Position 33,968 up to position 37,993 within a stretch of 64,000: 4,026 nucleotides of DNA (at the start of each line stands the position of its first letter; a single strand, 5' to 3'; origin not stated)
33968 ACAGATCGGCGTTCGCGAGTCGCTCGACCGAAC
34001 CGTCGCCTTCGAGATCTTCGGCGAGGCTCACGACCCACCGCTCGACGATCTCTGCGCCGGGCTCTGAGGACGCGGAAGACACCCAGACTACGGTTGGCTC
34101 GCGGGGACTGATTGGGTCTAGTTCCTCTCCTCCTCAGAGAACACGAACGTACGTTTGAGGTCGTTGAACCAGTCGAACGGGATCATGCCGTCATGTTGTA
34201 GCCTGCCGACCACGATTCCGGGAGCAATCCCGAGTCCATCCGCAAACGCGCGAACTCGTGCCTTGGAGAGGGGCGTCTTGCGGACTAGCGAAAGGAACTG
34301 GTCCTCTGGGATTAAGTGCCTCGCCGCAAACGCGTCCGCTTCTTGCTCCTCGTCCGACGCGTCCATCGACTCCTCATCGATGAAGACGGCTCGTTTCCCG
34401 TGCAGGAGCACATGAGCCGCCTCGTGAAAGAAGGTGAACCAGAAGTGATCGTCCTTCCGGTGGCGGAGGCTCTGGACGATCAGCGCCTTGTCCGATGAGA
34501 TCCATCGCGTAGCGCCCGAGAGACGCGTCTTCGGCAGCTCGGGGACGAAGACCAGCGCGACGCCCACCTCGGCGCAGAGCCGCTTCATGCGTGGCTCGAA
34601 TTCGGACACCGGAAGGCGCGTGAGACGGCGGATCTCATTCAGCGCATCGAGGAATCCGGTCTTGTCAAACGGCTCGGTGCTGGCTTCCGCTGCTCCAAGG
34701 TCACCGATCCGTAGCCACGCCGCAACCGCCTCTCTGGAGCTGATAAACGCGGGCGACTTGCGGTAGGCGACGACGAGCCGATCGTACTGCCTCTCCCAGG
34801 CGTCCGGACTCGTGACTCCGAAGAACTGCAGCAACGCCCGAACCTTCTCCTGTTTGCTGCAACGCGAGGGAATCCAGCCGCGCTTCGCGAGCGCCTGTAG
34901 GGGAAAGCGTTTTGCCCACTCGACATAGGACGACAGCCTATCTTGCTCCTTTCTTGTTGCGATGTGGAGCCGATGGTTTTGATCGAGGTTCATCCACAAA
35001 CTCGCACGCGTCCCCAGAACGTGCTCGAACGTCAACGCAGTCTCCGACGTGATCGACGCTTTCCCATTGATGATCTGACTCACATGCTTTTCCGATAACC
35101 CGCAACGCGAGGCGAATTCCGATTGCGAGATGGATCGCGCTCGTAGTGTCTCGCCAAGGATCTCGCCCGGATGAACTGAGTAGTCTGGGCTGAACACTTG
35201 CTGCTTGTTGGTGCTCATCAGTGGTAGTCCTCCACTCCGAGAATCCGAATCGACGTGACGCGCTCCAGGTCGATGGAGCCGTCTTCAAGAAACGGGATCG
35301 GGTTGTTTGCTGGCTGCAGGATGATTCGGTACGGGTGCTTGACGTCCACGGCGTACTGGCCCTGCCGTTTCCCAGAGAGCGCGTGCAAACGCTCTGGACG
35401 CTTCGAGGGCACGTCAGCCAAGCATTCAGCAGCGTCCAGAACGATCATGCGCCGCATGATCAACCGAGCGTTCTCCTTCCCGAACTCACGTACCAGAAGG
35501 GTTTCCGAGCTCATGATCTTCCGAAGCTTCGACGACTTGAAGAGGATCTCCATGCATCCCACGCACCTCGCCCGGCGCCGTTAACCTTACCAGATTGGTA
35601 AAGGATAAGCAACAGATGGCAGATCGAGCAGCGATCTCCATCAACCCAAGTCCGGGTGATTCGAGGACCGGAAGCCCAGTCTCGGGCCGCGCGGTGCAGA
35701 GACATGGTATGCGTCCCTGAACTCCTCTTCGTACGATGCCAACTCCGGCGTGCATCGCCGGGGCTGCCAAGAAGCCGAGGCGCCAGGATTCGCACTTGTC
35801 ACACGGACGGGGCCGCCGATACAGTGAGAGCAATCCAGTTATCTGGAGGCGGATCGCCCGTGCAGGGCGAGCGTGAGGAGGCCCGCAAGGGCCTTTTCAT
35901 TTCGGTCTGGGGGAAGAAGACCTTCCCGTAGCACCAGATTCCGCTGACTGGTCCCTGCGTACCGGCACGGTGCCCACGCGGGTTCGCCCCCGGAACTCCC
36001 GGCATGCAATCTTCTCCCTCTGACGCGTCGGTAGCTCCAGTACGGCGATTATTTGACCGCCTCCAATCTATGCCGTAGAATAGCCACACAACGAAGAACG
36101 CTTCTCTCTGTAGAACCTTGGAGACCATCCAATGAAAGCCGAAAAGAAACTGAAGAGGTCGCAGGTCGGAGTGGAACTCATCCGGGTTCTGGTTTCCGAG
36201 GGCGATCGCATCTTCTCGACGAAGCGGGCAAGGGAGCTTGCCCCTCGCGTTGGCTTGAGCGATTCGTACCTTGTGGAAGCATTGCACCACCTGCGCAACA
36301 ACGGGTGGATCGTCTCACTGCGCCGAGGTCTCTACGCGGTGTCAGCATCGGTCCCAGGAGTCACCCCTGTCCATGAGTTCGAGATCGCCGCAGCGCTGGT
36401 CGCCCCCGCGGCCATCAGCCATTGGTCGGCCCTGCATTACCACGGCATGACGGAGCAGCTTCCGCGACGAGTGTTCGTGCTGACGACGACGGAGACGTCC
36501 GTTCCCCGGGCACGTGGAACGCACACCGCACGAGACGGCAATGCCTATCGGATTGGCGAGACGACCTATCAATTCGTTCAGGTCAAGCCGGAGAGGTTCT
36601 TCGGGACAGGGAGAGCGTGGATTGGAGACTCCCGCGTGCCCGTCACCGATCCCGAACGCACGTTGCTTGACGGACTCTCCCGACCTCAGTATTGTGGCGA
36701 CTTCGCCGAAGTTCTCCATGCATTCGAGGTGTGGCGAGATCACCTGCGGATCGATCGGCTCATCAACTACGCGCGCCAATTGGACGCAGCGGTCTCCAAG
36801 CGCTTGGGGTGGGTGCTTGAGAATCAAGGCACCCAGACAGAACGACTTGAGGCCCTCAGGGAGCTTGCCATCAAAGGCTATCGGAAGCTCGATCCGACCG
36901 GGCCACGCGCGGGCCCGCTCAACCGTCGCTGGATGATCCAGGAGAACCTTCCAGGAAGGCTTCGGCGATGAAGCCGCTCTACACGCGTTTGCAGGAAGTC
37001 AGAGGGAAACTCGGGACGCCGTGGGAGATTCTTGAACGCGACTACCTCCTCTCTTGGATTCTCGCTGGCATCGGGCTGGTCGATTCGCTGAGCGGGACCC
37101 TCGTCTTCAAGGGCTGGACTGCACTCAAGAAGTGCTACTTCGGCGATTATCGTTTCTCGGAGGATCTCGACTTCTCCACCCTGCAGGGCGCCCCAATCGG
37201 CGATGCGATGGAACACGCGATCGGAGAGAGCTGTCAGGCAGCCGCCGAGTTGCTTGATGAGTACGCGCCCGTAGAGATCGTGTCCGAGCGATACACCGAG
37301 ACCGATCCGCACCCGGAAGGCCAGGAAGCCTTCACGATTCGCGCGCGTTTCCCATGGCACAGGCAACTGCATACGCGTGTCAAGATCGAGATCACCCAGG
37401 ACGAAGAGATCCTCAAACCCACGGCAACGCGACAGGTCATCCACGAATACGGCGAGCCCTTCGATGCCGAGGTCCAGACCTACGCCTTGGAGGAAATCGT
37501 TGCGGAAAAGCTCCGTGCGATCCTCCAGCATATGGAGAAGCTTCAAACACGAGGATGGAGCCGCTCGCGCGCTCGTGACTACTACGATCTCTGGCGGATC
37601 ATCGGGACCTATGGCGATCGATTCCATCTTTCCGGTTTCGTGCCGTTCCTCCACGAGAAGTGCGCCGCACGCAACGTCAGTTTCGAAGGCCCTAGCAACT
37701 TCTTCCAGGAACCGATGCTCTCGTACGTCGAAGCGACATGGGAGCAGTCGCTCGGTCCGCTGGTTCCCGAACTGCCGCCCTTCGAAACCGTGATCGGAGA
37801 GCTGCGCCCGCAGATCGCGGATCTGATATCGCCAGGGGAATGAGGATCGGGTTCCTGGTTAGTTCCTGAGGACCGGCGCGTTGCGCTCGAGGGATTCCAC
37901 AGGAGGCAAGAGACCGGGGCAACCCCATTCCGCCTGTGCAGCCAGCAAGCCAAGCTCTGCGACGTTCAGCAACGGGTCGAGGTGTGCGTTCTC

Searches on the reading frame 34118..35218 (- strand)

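Call 3: search_protein_families(library=pfam, proteins=[window:34118-35218:-], max_evalue=0.01)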
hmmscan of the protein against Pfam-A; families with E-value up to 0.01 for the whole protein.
window:34118-35218:- (366 aa): 4 families
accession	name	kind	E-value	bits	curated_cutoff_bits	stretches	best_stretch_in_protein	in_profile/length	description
PF01381.28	HTH_3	-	1.4e-08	35.1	23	1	27-71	7-51/55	Helix-turn-helix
PF06114.19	Peptidase_M78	-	5.1e-08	33.2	22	1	255-312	38-96/123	IrrE N-terminal-like domain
PF13560.12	HTH_31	-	9.9e-05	23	27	0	25-70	9-56/64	Helix-turn-helix domain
PF13443.12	HTH_26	-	0.0032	18.1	22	0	23-60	4-42/63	Cro/C1-type HTH DNA-binding domain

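Call 4: search_protein_families(library=padloc, proteins=[window:34118-35218:-], max_evalue=0.01)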
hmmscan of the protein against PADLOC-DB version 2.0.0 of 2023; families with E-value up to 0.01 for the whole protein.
window:34118-35218:- (366 aa): 18 families
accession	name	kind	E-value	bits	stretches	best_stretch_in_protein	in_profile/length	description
PDLC03982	PD-Lambda-2_B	-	2.1e-37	127.4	1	33-354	76-386/402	-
PDLC04141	capP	-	3.6e-11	41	1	230-327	40-137/242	capP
PDLC03954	RmrA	-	4.6e-09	33.7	1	211-317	162-266/380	-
PDLC03947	RmrA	-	3.5e-08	30.7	1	227-312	177-261/383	-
PDLC03953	RmrA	-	4.2e-08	30.8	1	184-308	125-249/373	-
PDLC03945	RmrA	-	4.2e-08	30.8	1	239-313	188-261/394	-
PDLC03944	RmrA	-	4.4e-08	30.6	1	261-316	201-256/384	-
PDLC03950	RmrA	-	3.3e-06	24.4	1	259-314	196-250/369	-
PDLC03949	RmrA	-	3.6e-06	24.1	1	261-316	191-239/363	-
PDLC03952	RmrA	-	1.3e-05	22.2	1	260-312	221-273/395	-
PDLC03946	RmrA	-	3.3e-05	20.8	1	255-314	186-239/357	-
PDLC04775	PDC-M69A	-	5.2e-05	21.7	1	18-61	9-52/113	-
PDLC03951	RmrA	-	6.8e-05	20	1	228-316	173-260/400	-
PDLC03948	RmrA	-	7.3e-05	19.8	1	226-310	174-258/397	-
PDLC02926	HTH_VI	-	0.00015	19.9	1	27-81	12-66/92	-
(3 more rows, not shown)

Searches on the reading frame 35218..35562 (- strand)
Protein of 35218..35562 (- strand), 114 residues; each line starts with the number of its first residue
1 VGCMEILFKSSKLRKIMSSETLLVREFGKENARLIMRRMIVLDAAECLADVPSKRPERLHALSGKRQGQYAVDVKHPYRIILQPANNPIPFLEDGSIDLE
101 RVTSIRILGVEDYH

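Call 3: search_protein_families(library=pfam, proteins=[window:35218-35562:-], max_evalue=0.01)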
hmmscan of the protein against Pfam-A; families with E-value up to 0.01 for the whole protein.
window:35218-35562:- (114 aa): 1 family
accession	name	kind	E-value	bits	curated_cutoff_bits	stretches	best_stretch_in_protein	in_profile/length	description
PF05015.19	HigB-like_toxin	-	4.8e-06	27.4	27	1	30-88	24-82/91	RelE-like toxin of type II toxin-antitoxin system HigB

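Call 4: search_protein_families(library=padloc, proteins=[window:35218-35562:-], max_evalue=0.01)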
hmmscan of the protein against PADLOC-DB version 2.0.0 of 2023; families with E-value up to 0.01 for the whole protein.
window:35218-35562:- (114 aa): 0 families

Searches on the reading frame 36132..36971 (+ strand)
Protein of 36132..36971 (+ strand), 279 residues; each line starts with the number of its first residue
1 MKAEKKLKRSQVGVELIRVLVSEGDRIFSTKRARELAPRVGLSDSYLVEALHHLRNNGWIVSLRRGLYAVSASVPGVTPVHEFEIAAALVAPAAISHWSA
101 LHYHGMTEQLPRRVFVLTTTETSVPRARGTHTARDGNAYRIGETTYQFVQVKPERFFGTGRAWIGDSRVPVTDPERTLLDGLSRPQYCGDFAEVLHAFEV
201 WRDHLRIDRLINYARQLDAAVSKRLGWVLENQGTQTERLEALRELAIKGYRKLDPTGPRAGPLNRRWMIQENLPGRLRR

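Call 3: search_protein_families(library=pfam, proteins=[window:36132-36971:+], max_evalue=0.01)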
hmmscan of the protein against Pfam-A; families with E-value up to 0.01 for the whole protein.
window:36132-36971:+ (279 aa): 3 families
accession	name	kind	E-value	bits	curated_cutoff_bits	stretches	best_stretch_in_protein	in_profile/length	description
PF09407.15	AbiEi_1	-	1.5e-09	38.6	22.2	1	98-230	23-141/142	AbiEi antitoxin C-terminal domain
PF13338.12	AbiEi_4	-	0.00029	21.3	25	1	32-70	15-48/49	Transcriptional regulator, AbiEi antitoxin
PF02082.26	Rrf2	-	0.0072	16.9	30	0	32-64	25-57/132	Iron-dependent Transcriptional regulator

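Call 4: search_protein_families(library=padloc, proteins=[window:36132-36971:+], max_evalue=0.01)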
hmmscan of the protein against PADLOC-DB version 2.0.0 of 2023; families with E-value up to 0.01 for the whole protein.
window:36132-36971:+ (279 aa): 33 families (the best 25 are shown)
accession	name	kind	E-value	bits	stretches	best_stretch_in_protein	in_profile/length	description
PDLC02267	AbiEi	-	2.9e-64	214.9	1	13-273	6-242/252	AbiEi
PDLC02271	AbiEi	-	3.8e-28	96.4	1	20-268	16-254/263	AbiEi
PDLC02270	AbiEi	-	9.4e-23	78.6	1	28-268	13-250/265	AbiEi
PDLC02276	AbiEi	-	2e-21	74.7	1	49-245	35-223/270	AbiEi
PDLC02269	AbiEi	-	3.9e-20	70.2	1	44-235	25-197/251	AbiEi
PDLC02287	AbiEi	-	1e-17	62.6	1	44-233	25-195/253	AbiEi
PDLC02237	AbiEi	-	1.4e-16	58.9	1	26-270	30-282/285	AbiEi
PDLC02272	AbiEi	-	5.6e-16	57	1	45-229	27-195/200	AbiEi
PDLC02266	AbiEi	-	1e-14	52.6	2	168-272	146-251/258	AbiEi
PDLC02225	AbiEi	-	1.3e-14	52.4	1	49-219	33-183/198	AbiEi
PDLC02282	AbiEi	-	2.7e-14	51.1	1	16-272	6-253/260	AbiEi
PDLC02275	AbiEi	-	1.1e-11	43.2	1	48-221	25-176/184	AbiEi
PDLC02265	AbiEi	-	1.4e-11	42.5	1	49-216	30-183/198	AbiEi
PDLC02241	AbiEi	-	2.8e-11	41.6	1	46-182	27-145/199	AbiEi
PDLC02274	AbiEi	-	8.6e-11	39.9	1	33-183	20-160/217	AbiEi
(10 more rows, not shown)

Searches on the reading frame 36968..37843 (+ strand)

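Call 3: search_protein_families(library=pfam, proteins=[window:36968-37843:+], max_evalue=0.01)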
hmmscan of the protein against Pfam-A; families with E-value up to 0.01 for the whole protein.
window:36968-37843:+ (291 aa): 1 family
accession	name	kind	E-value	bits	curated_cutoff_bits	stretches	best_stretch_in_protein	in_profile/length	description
PF08843.17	AbiEii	-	7.6e-34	118.1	22.5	1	40-275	10-235/238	Nucleotidyl transferase AbiEii toxin, Type IV TA system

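Call 4: search_protein_families(library=padloc, proteins=[window:36968-37843:+], max_evalue=0.01)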
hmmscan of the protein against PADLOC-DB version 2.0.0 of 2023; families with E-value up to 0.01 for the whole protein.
window:36968-37843:+ (291 aa): 28 families (the best 25 are shown)
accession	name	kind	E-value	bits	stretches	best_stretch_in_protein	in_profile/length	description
PDLC02304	AbiEii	-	7.9e-64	214.1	1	7-286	6-258/260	AbiEii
PDLC02317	AbiEii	-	1.2e-36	124.6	1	16-280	15-269/396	AbiEii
PDLC02323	AbiEii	-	6.4e-23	79.6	1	22-279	19-243/248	AbiEii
PDLC02306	AbiEii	-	1.1e-19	69.1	1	30-278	26-270/280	AbiEii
PDLC02294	AbiEii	-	1.6e-19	68.8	1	21-211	21-185/260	AbiEii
PDLC02289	AbiEii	-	3.3e-18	64.2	1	8-213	18-216/309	AbiEii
PDLC02321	AbiEii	-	5.5e-17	60.4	2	20-74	20-72/296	AbiEii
PDLC02292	AbiEii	-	7.2e-16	56.8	1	12-259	18-249/283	AbiEii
PDLC02318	AbiEii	-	5.5e-15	53.5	1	25-211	27-183/280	AbiEii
PDLC02288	AbiEii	-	7.2e-15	52.6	1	4-263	13-251/294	AbiEii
PDLC02291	AbiEii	-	9.4e-14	49.4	1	6-251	21-233/310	AbiEii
PDLC02303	AbiEii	-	3.5e-12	44.3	1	9-211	7-181/249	AbiEii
PDLC02307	AbiEii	-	2.4e-11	41.8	1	38-220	16-153/219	AbiEii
PDLC02328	AbiEii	-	2.9e-10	38.4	1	43-219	13-149/203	AbiEii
PDLC02297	AbiEii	-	5.1e-10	37.2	1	2-189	2-194/307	AbiEii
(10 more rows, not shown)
